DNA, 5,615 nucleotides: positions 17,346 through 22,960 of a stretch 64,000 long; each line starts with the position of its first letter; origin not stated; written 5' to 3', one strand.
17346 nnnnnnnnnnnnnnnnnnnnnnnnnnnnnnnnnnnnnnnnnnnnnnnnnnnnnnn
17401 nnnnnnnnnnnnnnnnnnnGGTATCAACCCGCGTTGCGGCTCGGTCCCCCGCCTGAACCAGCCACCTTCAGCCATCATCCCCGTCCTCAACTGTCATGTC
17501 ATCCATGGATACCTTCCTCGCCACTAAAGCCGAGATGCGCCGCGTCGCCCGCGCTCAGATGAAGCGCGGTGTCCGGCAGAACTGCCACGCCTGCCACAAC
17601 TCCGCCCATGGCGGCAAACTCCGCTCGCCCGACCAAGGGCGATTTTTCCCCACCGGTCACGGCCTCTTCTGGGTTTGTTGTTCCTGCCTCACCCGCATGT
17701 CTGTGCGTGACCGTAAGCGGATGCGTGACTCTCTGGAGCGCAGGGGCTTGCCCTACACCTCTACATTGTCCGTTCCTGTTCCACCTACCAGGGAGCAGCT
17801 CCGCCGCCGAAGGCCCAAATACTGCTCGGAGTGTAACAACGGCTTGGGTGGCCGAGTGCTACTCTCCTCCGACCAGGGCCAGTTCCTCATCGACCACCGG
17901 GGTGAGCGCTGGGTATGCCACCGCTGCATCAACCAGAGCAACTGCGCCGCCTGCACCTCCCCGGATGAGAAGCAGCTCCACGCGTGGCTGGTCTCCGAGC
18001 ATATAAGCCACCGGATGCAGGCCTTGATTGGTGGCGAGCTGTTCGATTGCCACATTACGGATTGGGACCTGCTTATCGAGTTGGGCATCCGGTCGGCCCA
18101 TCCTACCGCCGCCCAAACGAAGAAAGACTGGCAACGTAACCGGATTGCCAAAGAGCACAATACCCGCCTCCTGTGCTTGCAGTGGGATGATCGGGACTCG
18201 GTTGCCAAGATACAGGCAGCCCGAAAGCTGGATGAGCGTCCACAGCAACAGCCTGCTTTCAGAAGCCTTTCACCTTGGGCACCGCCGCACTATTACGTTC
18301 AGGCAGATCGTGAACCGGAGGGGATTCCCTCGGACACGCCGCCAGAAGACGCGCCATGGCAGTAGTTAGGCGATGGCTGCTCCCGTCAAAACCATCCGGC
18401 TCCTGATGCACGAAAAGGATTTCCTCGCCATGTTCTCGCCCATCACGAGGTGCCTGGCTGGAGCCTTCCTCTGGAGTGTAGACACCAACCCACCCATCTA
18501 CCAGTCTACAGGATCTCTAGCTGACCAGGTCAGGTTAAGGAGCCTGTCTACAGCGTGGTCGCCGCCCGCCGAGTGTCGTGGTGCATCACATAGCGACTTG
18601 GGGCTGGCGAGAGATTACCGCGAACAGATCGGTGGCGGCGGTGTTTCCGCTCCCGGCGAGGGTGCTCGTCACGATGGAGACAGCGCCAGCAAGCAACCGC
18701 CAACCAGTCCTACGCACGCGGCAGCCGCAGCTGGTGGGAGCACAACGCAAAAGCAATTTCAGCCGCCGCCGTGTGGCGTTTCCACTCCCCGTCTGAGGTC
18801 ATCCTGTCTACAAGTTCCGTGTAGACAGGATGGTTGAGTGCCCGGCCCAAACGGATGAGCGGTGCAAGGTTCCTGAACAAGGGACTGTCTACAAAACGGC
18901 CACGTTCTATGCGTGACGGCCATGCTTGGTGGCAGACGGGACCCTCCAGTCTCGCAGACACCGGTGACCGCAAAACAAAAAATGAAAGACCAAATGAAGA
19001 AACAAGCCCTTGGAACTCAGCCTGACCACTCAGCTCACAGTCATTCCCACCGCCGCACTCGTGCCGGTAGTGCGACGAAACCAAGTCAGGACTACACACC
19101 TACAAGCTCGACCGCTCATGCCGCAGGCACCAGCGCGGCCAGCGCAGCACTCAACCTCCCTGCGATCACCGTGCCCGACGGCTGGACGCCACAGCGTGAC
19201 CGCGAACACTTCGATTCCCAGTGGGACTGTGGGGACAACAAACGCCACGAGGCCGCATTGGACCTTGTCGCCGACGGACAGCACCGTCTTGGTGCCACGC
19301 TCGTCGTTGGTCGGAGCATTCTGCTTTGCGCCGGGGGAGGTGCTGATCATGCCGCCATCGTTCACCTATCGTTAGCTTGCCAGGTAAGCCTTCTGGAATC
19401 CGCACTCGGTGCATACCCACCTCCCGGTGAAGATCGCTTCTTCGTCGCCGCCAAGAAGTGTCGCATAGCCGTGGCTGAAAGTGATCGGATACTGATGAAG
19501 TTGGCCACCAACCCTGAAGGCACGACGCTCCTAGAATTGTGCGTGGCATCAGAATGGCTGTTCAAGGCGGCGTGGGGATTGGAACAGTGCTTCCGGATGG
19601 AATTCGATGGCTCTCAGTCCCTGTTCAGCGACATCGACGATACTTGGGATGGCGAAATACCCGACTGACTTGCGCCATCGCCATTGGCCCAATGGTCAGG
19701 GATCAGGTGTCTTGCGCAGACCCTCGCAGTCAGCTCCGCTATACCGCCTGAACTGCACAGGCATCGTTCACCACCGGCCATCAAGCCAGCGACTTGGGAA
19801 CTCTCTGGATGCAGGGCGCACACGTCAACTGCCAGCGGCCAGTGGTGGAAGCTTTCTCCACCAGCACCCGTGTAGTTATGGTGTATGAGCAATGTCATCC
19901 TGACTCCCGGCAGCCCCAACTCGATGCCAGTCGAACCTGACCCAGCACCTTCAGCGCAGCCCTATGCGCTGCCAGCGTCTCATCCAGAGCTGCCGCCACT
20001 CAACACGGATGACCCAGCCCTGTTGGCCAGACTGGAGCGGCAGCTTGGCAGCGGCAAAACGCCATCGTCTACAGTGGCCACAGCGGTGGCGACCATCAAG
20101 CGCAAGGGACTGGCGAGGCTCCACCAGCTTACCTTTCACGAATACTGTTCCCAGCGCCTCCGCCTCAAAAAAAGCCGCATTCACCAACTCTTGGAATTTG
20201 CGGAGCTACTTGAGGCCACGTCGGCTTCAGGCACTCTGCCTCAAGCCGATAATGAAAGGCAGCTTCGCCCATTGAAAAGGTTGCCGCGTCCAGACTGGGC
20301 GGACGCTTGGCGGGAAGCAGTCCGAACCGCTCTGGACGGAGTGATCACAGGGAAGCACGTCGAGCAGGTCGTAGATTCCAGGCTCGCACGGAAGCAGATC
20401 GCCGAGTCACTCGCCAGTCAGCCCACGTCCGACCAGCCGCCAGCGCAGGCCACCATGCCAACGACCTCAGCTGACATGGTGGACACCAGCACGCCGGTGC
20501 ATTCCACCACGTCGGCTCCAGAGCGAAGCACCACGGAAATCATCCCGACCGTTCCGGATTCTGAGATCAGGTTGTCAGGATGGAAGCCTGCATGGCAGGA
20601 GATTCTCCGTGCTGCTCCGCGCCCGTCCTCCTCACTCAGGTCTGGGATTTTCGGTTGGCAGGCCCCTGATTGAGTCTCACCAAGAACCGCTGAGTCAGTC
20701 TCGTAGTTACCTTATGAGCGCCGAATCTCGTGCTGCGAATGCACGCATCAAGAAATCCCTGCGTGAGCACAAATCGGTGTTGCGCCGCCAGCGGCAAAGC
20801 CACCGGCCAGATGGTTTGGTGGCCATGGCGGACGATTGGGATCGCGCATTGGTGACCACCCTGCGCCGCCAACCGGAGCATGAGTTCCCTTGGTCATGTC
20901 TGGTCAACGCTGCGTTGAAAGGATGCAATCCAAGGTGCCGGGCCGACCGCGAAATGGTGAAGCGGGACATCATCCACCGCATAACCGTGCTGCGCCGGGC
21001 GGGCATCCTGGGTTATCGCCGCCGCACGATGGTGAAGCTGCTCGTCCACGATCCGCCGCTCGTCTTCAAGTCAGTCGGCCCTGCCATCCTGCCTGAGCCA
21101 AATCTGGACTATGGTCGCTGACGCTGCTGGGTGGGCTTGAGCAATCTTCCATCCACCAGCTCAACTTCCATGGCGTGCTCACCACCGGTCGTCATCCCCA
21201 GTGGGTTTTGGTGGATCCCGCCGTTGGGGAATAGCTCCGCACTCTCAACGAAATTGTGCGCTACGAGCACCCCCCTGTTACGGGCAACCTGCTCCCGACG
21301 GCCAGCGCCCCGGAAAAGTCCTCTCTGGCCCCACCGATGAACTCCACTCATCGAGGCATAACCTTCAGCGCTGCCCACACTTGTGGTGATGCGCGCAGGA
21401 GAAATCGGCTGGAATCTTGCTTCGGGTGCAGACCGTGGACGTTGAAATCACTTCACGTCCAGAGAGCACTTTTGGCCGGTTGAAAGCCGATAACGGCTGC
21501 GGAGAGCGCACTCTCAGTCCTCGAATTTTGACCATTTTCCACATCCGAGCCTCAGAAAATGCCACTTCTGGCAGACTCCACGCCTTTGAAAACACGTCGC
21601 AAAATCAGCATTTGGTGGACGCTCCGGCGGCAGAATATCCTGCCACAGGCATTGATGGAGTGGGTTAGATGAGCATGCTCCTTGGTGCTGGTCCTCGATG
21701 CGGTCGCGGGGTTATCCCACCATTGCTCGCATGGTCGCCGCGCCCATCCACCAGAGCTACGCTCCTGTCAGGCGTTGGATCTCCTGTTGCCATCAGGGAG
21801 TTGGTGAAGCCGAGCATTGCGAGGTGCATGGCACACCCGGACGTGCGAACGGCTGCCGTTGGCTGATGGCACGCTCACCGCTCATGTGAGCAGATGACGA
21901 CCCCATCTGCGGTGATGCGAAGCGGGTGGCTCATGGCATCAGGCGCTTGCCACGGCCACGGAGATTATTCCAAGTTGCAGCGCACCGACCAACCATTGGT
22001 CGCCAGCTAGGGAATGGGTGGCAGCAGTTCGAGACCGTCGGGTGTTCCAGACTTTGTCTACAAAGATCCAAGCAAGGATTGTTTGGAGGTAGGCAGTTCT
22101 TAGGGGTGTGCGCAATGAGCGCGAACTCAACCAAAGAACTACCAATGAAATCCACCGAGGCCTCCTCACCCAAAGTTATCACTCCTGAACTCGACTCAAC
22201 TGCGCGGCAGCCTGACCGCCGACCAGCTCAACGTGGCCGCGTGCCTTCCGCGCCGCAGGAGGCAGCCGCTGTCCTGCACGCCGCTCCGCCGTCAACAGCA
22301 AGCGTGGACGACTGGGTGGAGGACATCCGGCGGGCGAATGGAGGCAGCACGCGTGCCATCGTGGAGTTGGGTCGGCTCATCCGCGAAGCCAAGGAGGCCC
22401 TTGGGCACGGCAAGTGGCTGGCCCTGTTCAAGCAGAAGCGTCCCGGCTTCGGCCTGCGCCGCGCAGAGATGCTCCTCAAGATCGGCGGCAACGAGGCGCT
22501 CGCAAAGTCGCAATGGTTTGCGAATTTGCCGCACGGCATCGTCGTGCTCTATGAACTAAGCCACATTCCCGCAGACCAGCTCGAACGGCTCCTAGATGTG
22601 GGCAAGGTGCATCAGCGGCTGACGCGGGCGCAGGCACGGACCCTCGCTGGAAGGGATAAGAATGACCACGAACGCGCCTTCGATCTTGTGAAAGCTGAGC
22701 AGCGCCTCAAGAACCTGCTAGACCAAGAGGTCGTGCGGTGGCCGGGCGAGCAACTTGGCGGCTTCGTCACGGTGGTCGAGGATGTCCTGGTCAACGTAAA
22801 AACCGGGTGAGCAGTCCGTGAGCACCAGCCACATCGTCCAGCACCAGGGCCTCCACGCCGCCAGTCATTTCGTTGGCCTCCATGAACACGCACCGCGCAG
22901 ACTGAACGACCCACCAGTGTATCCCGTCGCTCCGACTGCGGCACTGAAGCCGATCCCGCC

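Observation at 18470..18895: Dense cluster of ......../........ sites (operator- or iteron-like) and island-wide enrichment of the word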

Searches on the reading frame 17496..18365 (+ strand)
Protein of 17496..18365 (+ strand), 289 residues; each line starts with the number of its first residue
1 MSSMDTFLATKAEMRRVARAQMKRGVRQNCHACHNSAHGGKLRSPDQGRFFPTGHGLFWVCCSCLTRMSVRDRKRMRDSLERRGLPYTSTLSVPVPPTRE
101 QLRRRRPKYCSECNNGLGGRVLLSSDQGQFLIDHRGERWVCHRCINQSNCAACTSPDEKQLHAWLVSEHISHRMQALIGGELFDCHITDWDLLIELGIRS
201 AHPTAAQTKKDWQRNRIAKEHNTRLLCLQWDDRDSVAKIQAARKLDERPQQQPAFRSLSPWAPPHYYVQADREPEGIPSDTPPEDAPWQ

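Call 7: search_protein_families(library=pfam, proteins=[window:17496-18365:+], max_evalue=0.01)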
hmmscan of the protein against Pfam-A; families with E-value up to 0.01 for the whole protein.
window:17496-18365:+ (289 aa): 0 families

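Call 9: search_protein_families(library=ncbifam, proteins=[window:17496-18365:+], max_evalue=0.01)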
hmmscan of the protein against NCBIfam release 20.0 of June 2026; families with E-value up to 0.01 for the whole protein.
window:17496-18365:+ (289 aa): 0 families

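Call 10: search_protein_families(library=phrogs, proteins=[window:17496-18365:+], max_evalue=0.01)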
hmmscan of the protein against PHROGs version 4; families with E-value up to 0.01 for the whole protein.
window:17496-18365:+ (289 aa): 0 families
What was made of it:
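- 17496..18365 (+): o289, a Cys-rich protein with two CxxC...CxxC modules, ending 8 bp before the non-coding cluster region. No family hit (calls 7, 9, 10).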

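Call 32: search_protein_families(library=padloc, proteins=[window:17496-18365:+], max_evalue=0.001)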
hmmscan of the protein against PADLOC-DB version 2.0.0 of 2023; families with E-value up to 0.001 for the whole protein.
window:17496-18365:+ (289 aa): 0 families

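Call 52: search_protein_families(library=pfam, proteins=[window:17496-18365:+], max_evalue=5)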
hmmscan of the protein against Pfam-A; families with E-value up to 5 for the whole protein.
window:17496-18365:+ (289 aa): 1 family
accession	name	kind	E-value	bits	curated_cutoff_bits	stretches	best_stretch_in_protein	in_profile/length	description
PF03264.19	Cytochrom_NNT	-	0.081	13.1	24.1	1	3-37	101-135/174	NapC/NirT cytochrome c family, N-terminal region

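Call 83: search_protein_families(library=phrogs, proteins=[window:17496-18365:+], max_evalue=1)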
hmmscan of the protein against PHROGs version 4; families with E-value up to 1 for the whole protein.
window:17496-18365:+ (289 aa): 0 families

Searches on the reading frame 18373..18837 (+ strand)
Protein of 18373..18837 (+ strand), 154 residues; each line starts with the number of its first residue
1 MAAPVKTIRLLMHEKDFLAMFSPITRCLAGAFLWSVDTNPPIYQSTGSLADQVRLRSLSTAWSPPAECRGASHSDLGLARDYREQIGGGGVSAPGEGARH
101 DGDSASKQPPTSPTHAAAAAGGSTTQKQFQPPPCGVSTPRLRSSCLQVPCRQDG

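Call 7: search_protein_families(library=pfam, proteins=[window:18373-18837:+], max_evalue=0.01)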
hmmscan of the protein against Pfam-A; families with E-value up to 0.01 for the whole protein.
window:18373-18837:+ (154 aa): 0 families

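Call 9: search_protein_families(library=ncbifam, proteins=[window:18373-18837:+], max_evalue=0.01)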
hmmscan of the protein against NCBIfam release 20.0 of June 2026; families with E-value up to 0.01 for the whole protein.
window:18373-18837:+ (154 aa): 0 families

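Call 10: search_protein_families(library=phrogs, proteins=[window:18373-18837:+], max_evalue=0.01)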
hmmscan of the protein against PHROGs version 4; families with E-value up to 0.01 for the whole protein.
window:18373-18837:+ (154 aa): 0 families

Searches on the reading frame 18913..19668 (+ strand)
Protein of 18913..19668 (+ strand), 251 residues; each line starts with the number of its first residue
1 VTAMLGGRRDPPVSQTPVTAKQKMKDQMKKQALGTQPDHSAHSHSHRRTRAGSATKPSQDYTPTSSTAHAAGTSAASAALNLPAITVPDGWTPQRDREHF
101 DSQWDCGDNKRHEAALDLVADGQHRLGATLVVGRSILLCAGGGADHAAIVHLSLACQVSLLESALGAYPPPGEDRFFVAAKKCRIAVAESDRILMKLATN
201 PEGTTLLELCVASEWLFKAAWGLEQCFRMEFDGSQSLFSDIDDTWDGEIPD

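Call 7: search_protein_families(library=pfam, proteins=[window:18913-19668:+], max_evalue=0.01)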
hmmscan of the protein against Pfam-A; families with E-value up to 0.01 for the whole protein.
window:18913-19668:+ (251 aa): 0 families

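Call 9: search_protein_families(library=ncbifam, proteins=[window:18913-19668:+], max_evalue=0.01)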
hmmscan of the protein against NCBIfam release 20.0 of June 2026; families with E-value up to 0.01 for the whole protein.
window:18913-19668:+ (251 aa): 0 families

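Call 10: search_protein_families(library=phrogs, proteins=[window:18913-19668:+], max_evalue=0.01)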
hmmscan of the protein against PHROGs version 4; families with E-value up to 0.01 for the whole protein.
window:18913-19668:+ (251 aa): 0 families

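Call 20: find_homologous_proteins(query=window:18982-19668:+, max_evalue=0.001)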
Query window:18982-19668:+ (228 aa): 6 proteins with E <= 0.001 among 871 candidates.
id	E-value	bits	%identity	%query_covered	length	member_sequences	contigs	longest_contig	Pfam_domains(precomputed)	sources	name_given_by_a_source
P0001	2.8e-148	510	100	98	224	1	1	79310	-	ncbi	ncbi:MAG: hypothetical protein ABMA26_00065 [Limisphaerales bacterium]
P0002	4.8e-124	431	86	100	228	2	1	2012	-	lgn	-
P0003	5.3e-102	359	77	88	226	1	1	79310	-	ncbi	ncbi:MAG: hypothetical protein ABMA26_00080 [Limisphaerales bacterium]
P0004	3.6e-89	317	75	82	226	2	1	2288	-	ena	-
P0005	1.8e-73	265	56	100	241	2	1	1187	-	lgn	-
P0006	2.7e-65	238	66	75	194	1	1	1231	-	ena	-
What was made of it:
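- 18982..19668 (+): P1 (ABMA26_00065), the gene directly downstream of the cluster. All-helical, function unknown. Paralog of P2. Only 6 relatives among 5.8 billion proteins (call 20).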

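Call 21: find_encoding_contigs(protein=P0002, flank=10000)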
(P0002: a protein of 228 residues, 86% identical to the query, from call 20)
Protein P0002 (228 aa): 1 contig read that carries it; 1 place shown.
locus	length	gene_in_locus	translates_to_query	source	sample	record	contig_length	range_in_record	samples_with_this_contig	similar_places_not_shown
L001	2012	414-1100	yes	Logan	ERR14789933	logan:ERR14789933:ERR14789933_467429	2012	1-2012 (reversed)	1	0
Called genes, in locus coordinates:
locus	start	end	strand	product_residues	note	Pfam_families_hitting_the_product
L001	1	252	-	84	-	?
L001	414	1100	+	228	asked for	-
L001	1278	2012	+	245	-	?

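Call 22: find_encoding_contigs(protein=P0004, flank=10000)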
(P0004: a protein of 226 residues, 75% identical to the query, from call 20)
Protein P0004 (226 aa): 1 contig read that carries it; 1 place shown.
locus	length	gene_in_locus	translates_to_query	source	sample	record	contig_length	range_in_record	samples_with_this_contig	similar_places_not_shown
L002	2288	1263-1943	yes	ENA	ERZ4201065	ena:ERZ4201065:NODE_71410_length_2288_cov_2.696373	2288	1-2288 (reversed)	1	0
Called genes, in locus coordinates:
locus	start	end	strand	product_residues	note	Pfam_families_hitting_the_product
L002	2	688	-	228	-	?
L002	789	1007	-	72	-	-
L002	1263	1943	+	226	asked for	-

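Call 23: find_encoding_contigs(protein=P0005, flank=10000)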
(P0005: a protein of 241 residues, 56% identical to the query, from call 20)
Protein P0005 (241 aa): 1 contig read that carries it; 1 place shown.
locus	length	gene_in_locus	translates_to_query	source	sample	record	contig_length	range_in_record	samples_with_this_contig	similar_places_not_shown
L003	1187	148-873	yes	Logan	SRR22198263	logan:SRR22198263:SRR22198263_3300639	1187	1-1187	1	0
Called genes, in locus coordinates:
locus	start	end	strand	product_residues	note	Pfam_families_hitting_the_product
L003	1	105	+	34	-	?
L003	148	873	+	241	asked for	-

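Call 24: find_encoding_contigs(protein=P0006, flank=10000)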
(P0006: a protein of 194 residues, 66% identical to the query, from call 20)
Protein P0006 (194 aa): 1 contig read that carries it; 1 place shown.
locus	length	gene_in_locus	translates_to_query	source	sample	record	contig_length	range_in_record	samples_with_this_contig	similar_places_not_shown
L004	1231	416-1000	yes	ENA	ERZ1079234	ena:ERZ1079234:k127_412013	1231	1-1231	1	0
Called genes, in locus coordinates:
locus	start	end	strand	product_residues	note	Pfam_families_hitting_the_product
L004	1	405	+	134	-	?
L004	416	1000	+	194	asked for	-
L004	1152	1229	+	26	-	?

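Call 38: find_related_loci(query=A2, collection=metagenome_contigs, flank=10000)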
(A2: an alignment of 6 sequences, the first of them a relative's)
Query A2 (224 aa) in metagenome_contigs; peptide patterns used: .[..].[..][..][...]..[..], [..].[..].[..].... (x = any residue, [..] = any of these).
600 stretches matched a pattern, but none encodes a relative of the query by tblastn (E <= 1e-3).

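Call 39: find_related_loci(query=A2, collection=genome_contigs, flank=10000)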
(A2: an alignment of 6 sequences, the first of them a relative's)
Query A2 (224 aa) in genome_contigs; peptide patterns used: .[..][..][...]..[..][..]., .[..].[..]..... (x = any residue, [..] = any of these).
354 stretches matched a pattern, but none encodes a relative of the query by tblastn (E <= 1e-3).

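Call 52: search_protein_families(library=pfam, proteins=[window:18982-19668:+], max_evalue=5)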
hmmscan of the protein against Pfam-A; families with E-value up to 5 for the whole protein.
window:18982-19668:+ (228 aa): 0 families

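Call 66: predict_structure(alignment_id=A2)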
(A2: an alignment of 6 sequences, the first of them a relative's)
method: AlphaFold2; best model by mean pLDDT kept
length: 224 residues; sequences in the alignment: 6
mean_pLDDT: 50.3   pTM: 0.47
mean pLDDT of the five models: 50.3, 44.5, 43.4, 39.4, 36.4
residues with pLDDT >= 90: 0; 70-90: 19; 50-70: 88; < 50: 117
segments of 3 or more residues with pLDDT < 50: 1-55, 82-84, 94-97, 99-101, 111-132, 139-142, 204-224
pLDDT, mean of each block of 10 residues (from residue 1): 36 33 33 34 35 50 68 61 52 49 54 42 39 49 55 67 71 69 70 63 46 40 31
secondary structure, 60 per line:
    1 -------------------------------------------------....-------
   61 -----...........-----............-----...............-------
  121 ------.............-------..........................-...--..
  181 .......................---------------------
elements in order: H50-53 H66-76 H82-93 H99-113 H127-139 H147-172 H179-203
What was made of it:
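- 18982..19668 (+): The structure model is poor, pLDDT 50 (call 66).
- Tried and rejected: The P1 structure model was too poor to use, pLDDT 50 (call 66).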

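Call 83: search_protein_families(library=phrogs, proteins=[window:18982-19668:+], max_evalue=1)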
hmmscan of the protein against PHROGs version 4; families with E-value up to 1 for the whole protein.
window:18982-19668:+ (228 aa): 0 families

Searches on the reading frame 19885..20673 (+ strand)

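Call 7: search_protein_families(library=pfam, proteins=[window:19885-20673:+], max_evalue=0.01)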
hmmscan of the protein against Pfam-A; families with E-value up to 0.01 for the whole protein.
window:19885-20673:+ (262 aa): 0 families

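Call 9: search_protein_families(library=ncbifam, proteins=[window:19885-20673:+], max_evalue=0.01)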
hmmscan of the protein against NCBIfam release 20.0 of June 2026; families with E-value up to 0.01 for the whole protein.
window:19885-20673:+ (262 aa): 0 families

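Call 10: search_protein_families(library=phrogs, proteins=[window:19885-20673:+], max_evalue=0.01)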
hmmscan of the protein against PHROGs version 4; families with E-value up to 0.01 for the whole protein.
window:19885-20673:+ (262 aa): 0 families

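Call 52: search_protein_families(library=pfam, proteins=[window:19885-20673:+], max_evalue=5)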
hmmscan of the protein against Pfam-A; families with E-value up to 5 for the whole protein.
window:19885-20673:+ (262 aa): 0 families

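Call 83: search_protein_families(library=phrogs, proteins=[window:19885-20673:+], max_evalue=1)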
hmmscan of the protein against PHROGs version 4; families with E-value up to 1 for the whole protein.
window:19885-20673:+ (262 aa): 1 family
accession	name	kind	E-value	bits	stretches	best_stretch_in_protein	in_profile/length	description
phrog_7357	-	unknown function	0.22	12.8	1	66-97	18-45/54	-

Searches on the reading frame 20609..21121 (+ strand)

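Call 7: search_protein_families(library=pfam, proteins=[window:20609-21121:+], max_evalue=0.01)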
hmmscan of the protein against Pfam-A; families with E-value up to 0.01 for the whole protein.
window:20609-21121:+ (170 aa): 0 families

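Call 9: search_protein_families(library=ncbifam, proteins=[window:20609-21121:+], max_evalue=0.01)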
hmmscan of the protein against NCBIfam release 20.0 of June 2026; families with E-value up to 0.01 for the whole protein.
window:20609-21121:+ (170 aa): 0 families

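Call 10: search_protein_families(library=phrogs, proteins=[window:20609-21121:+], max_evalue=0.01)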
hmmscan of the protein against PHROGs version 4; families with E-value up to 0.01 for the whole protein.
window:20609-21121:+ (170 aa): 0 families

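Call 52: search_protein_families(library=pfam, proteins=[window:20609-21121:+], max_evalue=5)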
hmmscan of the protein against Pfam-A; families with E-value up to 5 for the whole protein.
window:20609-21121:+ (170 aa): 0 families

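Call 83: search_protein_families(library=phrogs, proteins=[window:20609-21121:+], max_evalue=1)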
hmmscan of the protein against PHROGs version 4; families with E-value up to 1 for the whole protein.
window:20609-21121:+ (170 aa): 1 family
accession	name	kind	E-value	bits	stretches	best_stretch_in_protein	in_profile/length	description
phrog_7988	-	unknown function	0.062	14.2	1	44-89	78-123/185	-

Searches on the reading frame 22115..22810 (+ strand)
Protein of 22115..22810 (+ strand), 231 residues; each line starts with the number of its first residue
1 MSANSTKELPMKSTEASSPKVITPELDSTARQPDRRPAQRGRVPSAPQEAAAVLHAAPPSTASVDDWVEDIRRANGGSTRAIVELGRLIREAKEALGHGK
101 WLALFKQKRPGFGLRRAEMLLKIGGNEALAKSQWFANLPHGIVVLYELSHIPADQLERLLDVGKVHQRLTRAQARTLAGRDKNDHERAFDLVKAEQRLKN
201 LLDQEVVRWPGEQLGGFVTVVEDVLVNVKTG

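Call 52: search_protein_families(library=pfam, proteins=[window:22115-22810:+], max_evalue=5)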
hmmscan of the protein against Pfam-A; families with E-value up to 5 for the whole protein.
window:22115-22810:+ (231 aa): 2 families
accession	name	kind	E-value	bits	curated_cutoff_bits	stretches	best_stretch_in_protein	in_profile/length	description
PF11300.13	DUF3102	-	0.00042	21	24.4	1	81-123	24-65/129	Protein of unknown function (DUF3102)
PF11303.13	DUF3105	-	0.2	12.2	25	1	128-167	35-74/130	Protein of unknown function (DUF3105)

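Call 83: search_protein_families(library=phrogs, proteins=[window:22115-22810:+], max_evalue=1)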
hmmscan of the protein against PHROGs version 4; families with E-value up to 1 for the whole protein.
window:22115-22810:+ (231 aa): 4 families
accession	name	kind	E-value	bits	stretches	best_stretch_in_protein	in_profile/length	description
phrog_15609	-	unknown function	8e-07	29.7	1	71-200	19-146/316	-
phrog_1748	-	unknown function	0.00017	21.9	1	62-166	46-149/302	-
phrog_2322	-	connector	0.011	17.4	0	150-185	32-67/126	head-tail connector protein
phrog_1733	-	unknown function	0.39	11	1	73-155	25-104/305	-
